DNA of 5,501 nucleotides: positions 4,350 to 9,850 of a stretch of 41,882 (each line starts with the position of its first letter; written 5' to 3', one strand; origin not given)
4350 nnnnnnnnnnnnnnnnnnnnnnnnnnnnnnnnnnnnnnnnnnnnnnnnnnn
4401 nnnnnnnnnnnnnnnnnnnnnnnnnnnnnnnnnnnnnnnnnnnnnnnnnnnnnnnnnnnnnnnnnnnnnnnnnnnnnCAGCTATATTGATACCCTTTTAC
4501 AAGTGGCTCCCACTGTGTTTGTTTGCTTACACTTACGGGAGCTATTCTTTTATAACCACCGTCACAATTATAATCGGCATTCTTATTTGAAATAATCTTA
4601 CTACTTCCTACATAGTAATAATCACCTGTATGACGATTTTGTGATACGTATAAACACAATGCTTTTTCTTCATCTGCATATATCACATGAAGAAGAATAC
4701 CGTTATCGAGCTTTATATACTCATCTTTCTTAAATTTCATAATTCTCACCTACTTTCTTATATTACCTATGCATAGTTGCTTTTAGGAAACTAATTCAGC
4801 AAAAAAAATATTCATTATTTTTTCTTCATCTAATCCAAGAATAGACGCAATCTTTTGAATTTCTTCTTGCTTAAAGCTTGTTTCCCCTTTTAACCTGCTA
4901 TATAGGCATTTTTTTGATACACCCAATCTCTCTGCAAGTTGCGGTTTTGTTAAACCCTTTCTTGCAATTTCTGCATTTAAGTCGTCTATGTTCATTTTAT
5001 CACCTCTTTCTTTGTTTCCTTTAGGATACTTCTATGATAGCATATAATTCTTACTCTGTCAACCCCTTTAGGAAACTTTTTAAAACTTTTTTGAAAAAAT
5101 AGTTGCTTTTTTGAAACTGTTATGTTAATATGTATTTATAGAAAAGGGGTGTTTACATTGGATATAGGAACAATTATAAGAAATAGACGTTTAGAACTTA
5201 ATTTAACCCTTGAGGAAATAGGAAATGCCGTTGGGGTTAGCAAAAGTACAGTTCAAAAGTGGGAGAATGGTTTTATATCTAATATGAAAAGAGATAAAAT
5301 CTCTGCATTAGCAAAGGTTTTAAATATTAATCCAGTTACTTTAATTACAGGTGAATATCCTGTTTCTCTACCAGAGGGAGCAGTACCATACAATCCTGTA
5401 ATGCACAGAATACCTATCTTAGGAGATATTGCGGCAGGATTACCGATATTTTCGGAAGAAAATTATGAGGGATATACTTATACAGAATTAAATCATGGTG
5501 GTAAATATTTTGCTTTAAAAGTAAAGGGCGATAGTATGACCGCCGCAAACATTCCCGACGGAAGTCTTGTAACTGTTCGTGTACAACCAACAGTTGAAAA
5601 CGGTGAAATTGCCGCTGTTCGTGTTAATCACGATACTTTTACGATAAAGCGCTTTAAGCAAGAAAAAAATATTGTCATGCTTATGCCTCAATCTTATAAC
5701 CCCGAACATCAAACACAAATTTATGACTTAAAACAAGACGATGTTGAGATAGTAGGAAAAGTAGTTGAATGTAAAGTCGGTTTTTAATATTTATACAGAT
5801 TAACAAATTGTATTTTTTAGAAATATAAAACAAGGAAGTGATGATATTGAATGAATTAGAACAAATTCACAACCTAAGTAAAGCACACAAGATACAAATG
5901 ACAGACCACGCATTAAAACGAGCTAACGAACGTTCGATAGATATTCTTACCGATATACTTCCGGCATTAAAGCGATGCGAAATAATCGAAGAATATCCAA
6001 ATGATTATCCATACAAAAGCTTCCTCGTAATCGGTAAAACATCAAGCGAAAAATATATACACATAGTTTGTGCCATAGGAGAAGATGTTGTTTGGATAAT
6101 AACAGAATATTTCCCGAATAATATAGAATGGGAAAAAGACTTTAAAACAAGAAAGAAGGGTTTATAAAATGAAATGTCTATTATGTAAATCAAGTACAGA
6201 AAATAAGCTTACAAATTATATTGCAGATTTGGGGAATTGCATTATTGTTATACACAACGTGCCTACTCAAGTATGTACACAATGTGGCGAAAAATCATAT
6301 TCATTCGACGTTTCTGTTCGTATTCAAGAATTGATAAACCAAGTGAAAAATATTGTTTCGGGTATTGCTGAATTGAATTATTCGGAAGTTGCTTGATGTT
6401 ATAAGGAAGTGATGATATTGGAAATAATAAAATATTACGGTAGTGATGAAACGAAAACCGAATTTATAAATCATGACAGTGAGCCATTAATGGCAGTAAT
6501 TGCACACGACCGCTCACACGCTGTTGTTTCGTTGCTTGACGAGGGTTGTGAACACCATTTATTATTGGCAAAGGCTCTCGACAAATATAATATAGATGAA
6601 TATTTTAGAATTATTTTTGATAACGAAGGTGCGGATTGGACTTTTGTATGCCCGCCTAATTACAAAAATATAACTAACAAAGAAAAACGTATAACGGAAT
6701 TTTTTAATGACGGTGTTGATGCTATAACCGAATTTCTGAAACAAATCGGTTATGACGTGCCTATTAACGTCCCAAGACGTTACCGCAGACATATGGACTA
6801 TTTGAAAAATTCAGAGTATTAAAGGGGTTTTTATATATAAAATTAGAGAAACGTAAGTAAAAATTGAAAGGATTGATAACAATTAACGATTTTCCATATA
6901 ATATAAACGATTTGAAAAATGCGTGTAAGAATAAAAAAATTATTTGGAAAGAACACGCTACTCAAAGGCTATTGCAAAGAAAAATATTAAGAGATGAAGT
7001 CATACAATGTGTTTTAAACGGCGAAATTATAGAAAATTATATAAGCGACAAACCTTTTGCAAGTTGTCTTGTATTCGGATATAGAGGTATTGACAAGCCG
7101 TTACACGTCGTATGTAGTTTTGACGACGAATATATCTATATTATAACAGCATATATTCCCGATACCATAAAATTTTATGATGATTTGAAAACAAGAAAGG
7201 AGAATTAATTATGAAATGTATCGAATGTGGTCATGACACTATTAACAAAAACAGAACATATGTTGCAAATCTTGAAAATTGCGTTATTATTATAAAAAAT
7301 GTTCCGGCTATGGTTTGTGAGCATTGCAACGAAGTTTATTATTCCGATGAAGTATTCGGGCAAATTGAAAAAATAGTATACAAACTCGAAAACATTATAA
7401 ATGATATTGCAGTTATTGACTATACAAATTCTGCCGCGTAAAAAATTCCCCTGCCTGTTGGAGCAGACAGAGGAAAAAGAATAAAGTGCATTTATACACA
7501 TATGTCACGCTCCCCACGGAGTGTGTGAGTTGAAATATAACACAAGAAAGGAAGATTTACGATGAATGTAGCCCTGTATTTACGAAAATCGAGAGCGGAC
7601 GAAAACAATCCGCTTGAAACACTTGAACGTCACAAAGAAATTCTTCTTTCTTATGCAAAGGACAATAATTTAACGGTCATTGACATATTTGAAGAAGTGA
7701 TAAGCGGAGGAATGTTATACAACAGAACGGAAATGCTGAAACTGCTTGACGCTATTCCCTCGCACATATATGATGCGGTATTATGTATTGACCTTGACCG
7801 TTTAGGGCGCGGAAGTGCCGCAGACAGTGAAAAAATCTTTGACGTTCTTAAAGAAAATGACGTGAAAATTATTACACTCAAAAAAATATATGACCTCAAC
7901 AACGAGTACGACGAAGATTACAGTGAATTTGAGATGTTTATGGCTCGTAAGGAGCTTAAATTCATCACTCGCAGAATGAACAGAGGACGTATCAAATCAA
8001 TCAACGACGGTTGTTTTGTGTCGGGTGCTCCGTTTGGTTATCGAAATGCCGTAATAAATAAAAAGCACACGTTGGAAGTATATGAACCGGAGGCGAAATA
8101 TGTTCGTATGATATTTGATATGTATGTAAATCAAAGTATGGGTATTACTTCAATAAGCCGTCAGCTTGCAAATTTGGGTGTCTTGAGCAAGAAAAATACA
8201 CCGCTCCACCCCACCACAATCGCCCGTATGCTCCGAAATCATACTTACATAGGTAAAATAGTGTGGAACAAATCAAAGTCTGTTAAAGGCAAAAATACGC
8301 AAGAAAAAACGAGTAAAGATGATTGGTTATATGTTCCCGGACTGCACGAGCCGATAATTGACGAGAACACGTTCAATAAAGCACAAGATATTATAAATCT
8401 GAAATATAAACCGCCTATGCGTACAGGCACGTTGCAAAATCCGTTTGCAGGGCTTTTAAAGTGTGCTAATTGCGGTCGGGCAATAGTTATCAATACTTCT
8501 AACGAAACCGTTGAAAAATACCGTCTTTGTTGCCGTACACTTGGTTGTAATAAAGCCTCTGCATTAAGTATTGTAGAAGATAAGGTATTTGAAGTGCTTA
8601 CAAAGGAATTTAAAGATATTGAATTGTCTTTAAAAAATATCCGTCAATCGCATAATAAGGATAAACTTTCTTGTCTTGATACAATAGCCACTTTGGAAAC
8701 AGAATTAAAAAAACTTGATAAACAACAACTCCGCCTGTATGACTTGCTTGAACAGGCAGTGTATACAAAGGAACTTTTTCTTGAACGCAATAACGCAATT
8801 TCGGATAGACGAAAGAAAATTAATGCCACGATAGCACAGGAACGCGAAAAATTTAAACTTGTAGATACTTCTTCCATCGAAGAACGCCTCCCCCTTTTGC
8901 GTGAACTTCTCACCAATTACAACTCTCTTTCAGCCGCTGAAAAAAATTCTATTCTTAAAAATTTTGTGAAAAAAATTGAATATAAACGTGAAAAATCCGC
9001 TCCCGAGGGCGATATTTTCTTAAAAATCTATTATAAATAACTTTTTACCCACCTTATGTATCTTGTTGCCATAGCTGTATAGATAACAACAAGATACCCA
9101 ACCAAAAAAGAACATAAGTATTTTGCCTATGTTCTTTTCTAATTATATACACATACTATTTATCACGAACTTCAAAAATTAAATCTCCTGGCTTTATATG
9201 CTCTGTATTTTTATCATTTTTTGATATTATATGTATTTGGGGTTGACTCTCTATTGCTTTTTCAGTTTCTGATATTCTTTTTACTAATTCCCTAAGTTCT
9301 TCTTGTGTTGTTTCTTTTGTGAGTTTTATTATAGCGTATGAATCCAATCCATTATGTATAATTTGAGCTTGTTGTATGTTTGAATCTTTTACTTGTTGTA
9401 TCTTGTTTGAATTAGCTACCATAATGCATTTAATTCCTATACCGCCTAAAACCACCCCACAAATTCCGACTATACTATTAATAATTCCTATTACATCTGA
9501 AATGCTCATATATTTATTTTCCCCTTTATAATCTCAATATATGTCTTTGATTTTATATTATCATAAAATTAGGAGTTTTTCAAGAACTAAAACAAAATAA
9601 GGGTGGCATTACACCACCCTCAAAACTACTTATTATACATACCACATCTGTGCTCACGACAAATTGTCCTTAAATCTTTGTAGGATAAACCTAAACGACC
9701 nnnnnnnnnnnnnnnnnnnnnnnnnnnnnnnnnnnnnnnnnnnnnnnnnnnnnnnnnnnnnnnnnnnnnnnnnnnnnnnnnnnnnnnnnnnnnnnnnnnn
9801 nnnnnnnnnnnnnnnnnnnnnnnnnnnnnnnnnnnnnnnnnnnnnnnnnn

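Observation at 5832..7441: Two diverged DUF4258 / YgiT-zinc-finger (toxin-antitoxin-like) pairs flank an unknown 137-aa gene in the CI-integrase moron slot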

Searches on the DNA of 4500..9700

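Call 80: search_rna_families(source=window, start=4500, end=9700, threshold=evalue, max_evalue=1)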
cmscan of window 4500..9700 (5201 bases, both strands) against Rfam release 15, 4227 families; matches with E-value up to 1: 1.
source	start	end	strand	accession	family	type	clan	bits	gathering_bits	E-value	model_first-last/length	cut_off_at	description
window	7439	7498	-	RF02399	NsiR1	Gene; sRNA;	-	26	39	0.05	1-60/60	no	Nitrogen stress-induced RNA 1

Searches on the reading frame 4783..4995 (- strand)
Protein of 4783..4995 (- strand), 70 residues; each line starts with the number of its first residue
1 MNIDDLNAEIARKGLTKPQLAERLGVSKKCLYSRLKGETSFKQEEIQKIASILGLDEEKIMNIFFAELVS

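Call 3: search_protein_families(library=pfam, proteins=[window:4783-4995:-], max_evalue=1)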
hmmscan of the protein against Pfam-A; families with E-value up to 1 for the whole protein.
window:4783-4995:- (70 aa): 24 families
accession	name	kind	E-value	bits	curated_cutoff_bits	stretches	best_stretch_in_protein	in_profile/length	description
PF05339.17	DUF739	-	6.6e-08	33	27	1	5-67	7-69/69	Protein of unknown function (DUF739)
PF01381.28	HTH_3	-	1.4e-07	31.8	23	1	12-59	7-54/55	Helix-turn-helix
PF13560.12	HTH_31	-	5.9e-06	26.9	27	1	12-58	12-59/64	Helix-turn-helix domain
PF13443.12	HTH_26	-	6.7e-05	23.5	22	1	8-61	4-58/63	Cro/C1-type HTH DNA-binding domain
PF21291.3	CYNS_N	-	0.00013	22.3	27.1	1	11-61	13-63/69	Cyanate hydratase, N-terminal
PF13384.12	HTH_23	-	0.0015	18.7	24.6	1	12-35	15-38/50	Homeodomain-like domain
PF12844.13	HTH_19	-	0.004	17.5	30.2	1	13-62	11-60/64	Helix-turn-helix domain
PF12728.13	HTH_17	-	0.0077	16.9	27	1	15-33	2-20/51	Helix-turn-helix domain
PF08667.16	BetR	-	0.016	15.7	21.6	1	19-60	27-68/148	BetR domain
PF13413.12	HTH_25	-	0.021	15.1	24.6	1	13-59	9-61/62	Helix-turn-helix domain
PF13693.12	HTH_35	-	0.026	15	25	1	4-60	5-58/75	Winged helix-turn-helix DNA-binding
PF24657.1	DUF7646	-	0.04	14.3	27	1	11-36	27-52/85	Domain of unknown function (DUF7646)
PF10078.15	DUF2316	-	0.043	14.5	26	0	4-32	13-41/89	Uncharacterized protein conserved in bacteria (DUF2316)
PF13518.12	HTH_28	-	0.051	14.1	25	1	12-36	10-34/52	Helix-turn-helix domain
PF07022.19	Phage_CI_repr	-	0.065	14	22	1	17-36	15-34/65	Bacteriophage CI repressor helix-turn-helix domain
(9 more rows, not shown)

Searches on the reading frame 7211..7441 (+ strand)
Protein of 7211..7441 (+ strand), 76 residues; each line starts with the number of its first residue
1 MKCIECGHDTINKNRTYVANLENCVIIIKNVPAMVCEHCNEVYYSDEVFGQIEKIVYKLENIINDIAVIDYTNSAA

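Call 3: search_protein_families(library=pfam, proteins=[window:7211-7441:+], max_evalue=1)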
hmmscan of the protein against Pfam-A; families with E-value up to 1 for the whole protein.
window:7211-7441:+ (76 aa): 7 families
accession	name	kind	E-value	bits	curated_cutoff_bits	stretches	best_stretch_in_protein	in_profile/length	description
PF14122.12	YokU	-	1.9e-05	24.9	27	1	2-55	1-57/87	YokU-like protein, putative antitoxin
PF15731.11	MqsA_antitoxin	-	0.00038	21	30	1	1-65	1-66/131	Antitoxin component of bacterial toxin-antitoxin system, MqsA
PF11496.14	HDA2-3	-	0.097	12.3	27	1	4-44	193-233/278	Class II histone deacetylase complex subunits 2 and 3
PF23546.1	Zn_ribbon_TOP3B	-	0.11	12.7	27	1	27-44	19-36/40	DNA topoisomerase 3-beta zinc ribbon domain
PF17032.10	Zn_ribbon_15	-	0.16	13.3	28.9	1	2-46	2-50/73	zinc-ribbon family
PF14149.11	YhfH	-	0.2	12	27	0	21-39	1-19/37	YhfH-like protein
PF24292.1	DUF7479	-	0.26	11.8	27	0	30-55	27-53/60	Domain of unknown function (DUF7479)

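Call 4: search_protein_families(library=ncbifam, proteins=[window:7211-7441:+], max_evalue=1)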
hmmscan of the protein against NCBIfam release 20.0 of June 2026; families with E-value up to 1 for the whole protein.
window:7211-7441:+ (76 aa): 4 families
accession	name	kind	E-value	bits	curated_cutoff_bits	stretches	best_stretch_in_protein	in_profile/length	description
TIGR03831.1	YgiT_finger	domain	8.9e-12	45.1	20.2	1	3-47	1-46/46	YgiT-type zinc finger protein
TIGR03829.1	YokU_near_AblA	hypoth_equivalog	0.00047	20.4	90.85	1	20-56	20-58/89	YokU family protein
NF047912.1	ECs_2282_CxxC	subfamily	0.0047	16.8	37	1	1-56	3-50/60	ECs_2282 family putative zinc-binding protein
TIGR03830.1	CxxCG_CxxCG_HTH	subfamily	0.0063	16.3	61.8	1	3-65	1-63/127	type II TA system antitoxin MqsA family protein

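Call 9: search_protein_families(library=phrogs, proteins=[window:7211-7441:+], max_evalue=0.01)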
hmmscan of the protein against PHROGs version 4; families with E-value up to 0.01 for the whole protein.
window:7211-7441:+ (76 aa): 1 family
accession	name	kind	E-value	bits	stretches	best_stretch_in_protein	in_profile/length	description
phrog_29304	-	unknown function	2.2e-22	80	1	1-74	2-76/77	-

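Call 10: search_protein_families(library=padloc, proteins=[window:7211-7441:+], max_evalue=1)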
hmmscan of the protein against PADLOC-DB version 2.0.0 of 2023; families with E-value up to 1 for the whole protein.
window:7211-7441:+ (76 aa): 0 families

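Call 27: search_solved_structures(query=window:7211-7441:+, max_evalue=10, show_alignments=2)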
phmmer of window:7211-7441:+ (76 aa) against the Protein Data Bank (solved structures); distinct sequences matched with E-value up to 10: 4.
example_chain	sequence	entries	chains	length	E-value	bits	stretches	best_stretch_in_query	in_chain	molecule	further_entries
2ghp_A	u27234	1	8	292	0.055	17.1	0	13-56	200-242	U4/U6 snRNA-associated splicing factor PRP24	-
1aox_A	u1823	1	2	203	1.1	13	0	33-73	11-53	INTEGRIN ALPHA 2 BETA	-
1dzi_A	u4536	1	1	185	1.3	12.8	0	33-73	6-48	INTEGRIN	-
7oaa_A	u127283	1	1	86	1.8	12.3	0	40-69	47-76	General control transcription factor GCN4,conserved hypothetical protein residues 311-335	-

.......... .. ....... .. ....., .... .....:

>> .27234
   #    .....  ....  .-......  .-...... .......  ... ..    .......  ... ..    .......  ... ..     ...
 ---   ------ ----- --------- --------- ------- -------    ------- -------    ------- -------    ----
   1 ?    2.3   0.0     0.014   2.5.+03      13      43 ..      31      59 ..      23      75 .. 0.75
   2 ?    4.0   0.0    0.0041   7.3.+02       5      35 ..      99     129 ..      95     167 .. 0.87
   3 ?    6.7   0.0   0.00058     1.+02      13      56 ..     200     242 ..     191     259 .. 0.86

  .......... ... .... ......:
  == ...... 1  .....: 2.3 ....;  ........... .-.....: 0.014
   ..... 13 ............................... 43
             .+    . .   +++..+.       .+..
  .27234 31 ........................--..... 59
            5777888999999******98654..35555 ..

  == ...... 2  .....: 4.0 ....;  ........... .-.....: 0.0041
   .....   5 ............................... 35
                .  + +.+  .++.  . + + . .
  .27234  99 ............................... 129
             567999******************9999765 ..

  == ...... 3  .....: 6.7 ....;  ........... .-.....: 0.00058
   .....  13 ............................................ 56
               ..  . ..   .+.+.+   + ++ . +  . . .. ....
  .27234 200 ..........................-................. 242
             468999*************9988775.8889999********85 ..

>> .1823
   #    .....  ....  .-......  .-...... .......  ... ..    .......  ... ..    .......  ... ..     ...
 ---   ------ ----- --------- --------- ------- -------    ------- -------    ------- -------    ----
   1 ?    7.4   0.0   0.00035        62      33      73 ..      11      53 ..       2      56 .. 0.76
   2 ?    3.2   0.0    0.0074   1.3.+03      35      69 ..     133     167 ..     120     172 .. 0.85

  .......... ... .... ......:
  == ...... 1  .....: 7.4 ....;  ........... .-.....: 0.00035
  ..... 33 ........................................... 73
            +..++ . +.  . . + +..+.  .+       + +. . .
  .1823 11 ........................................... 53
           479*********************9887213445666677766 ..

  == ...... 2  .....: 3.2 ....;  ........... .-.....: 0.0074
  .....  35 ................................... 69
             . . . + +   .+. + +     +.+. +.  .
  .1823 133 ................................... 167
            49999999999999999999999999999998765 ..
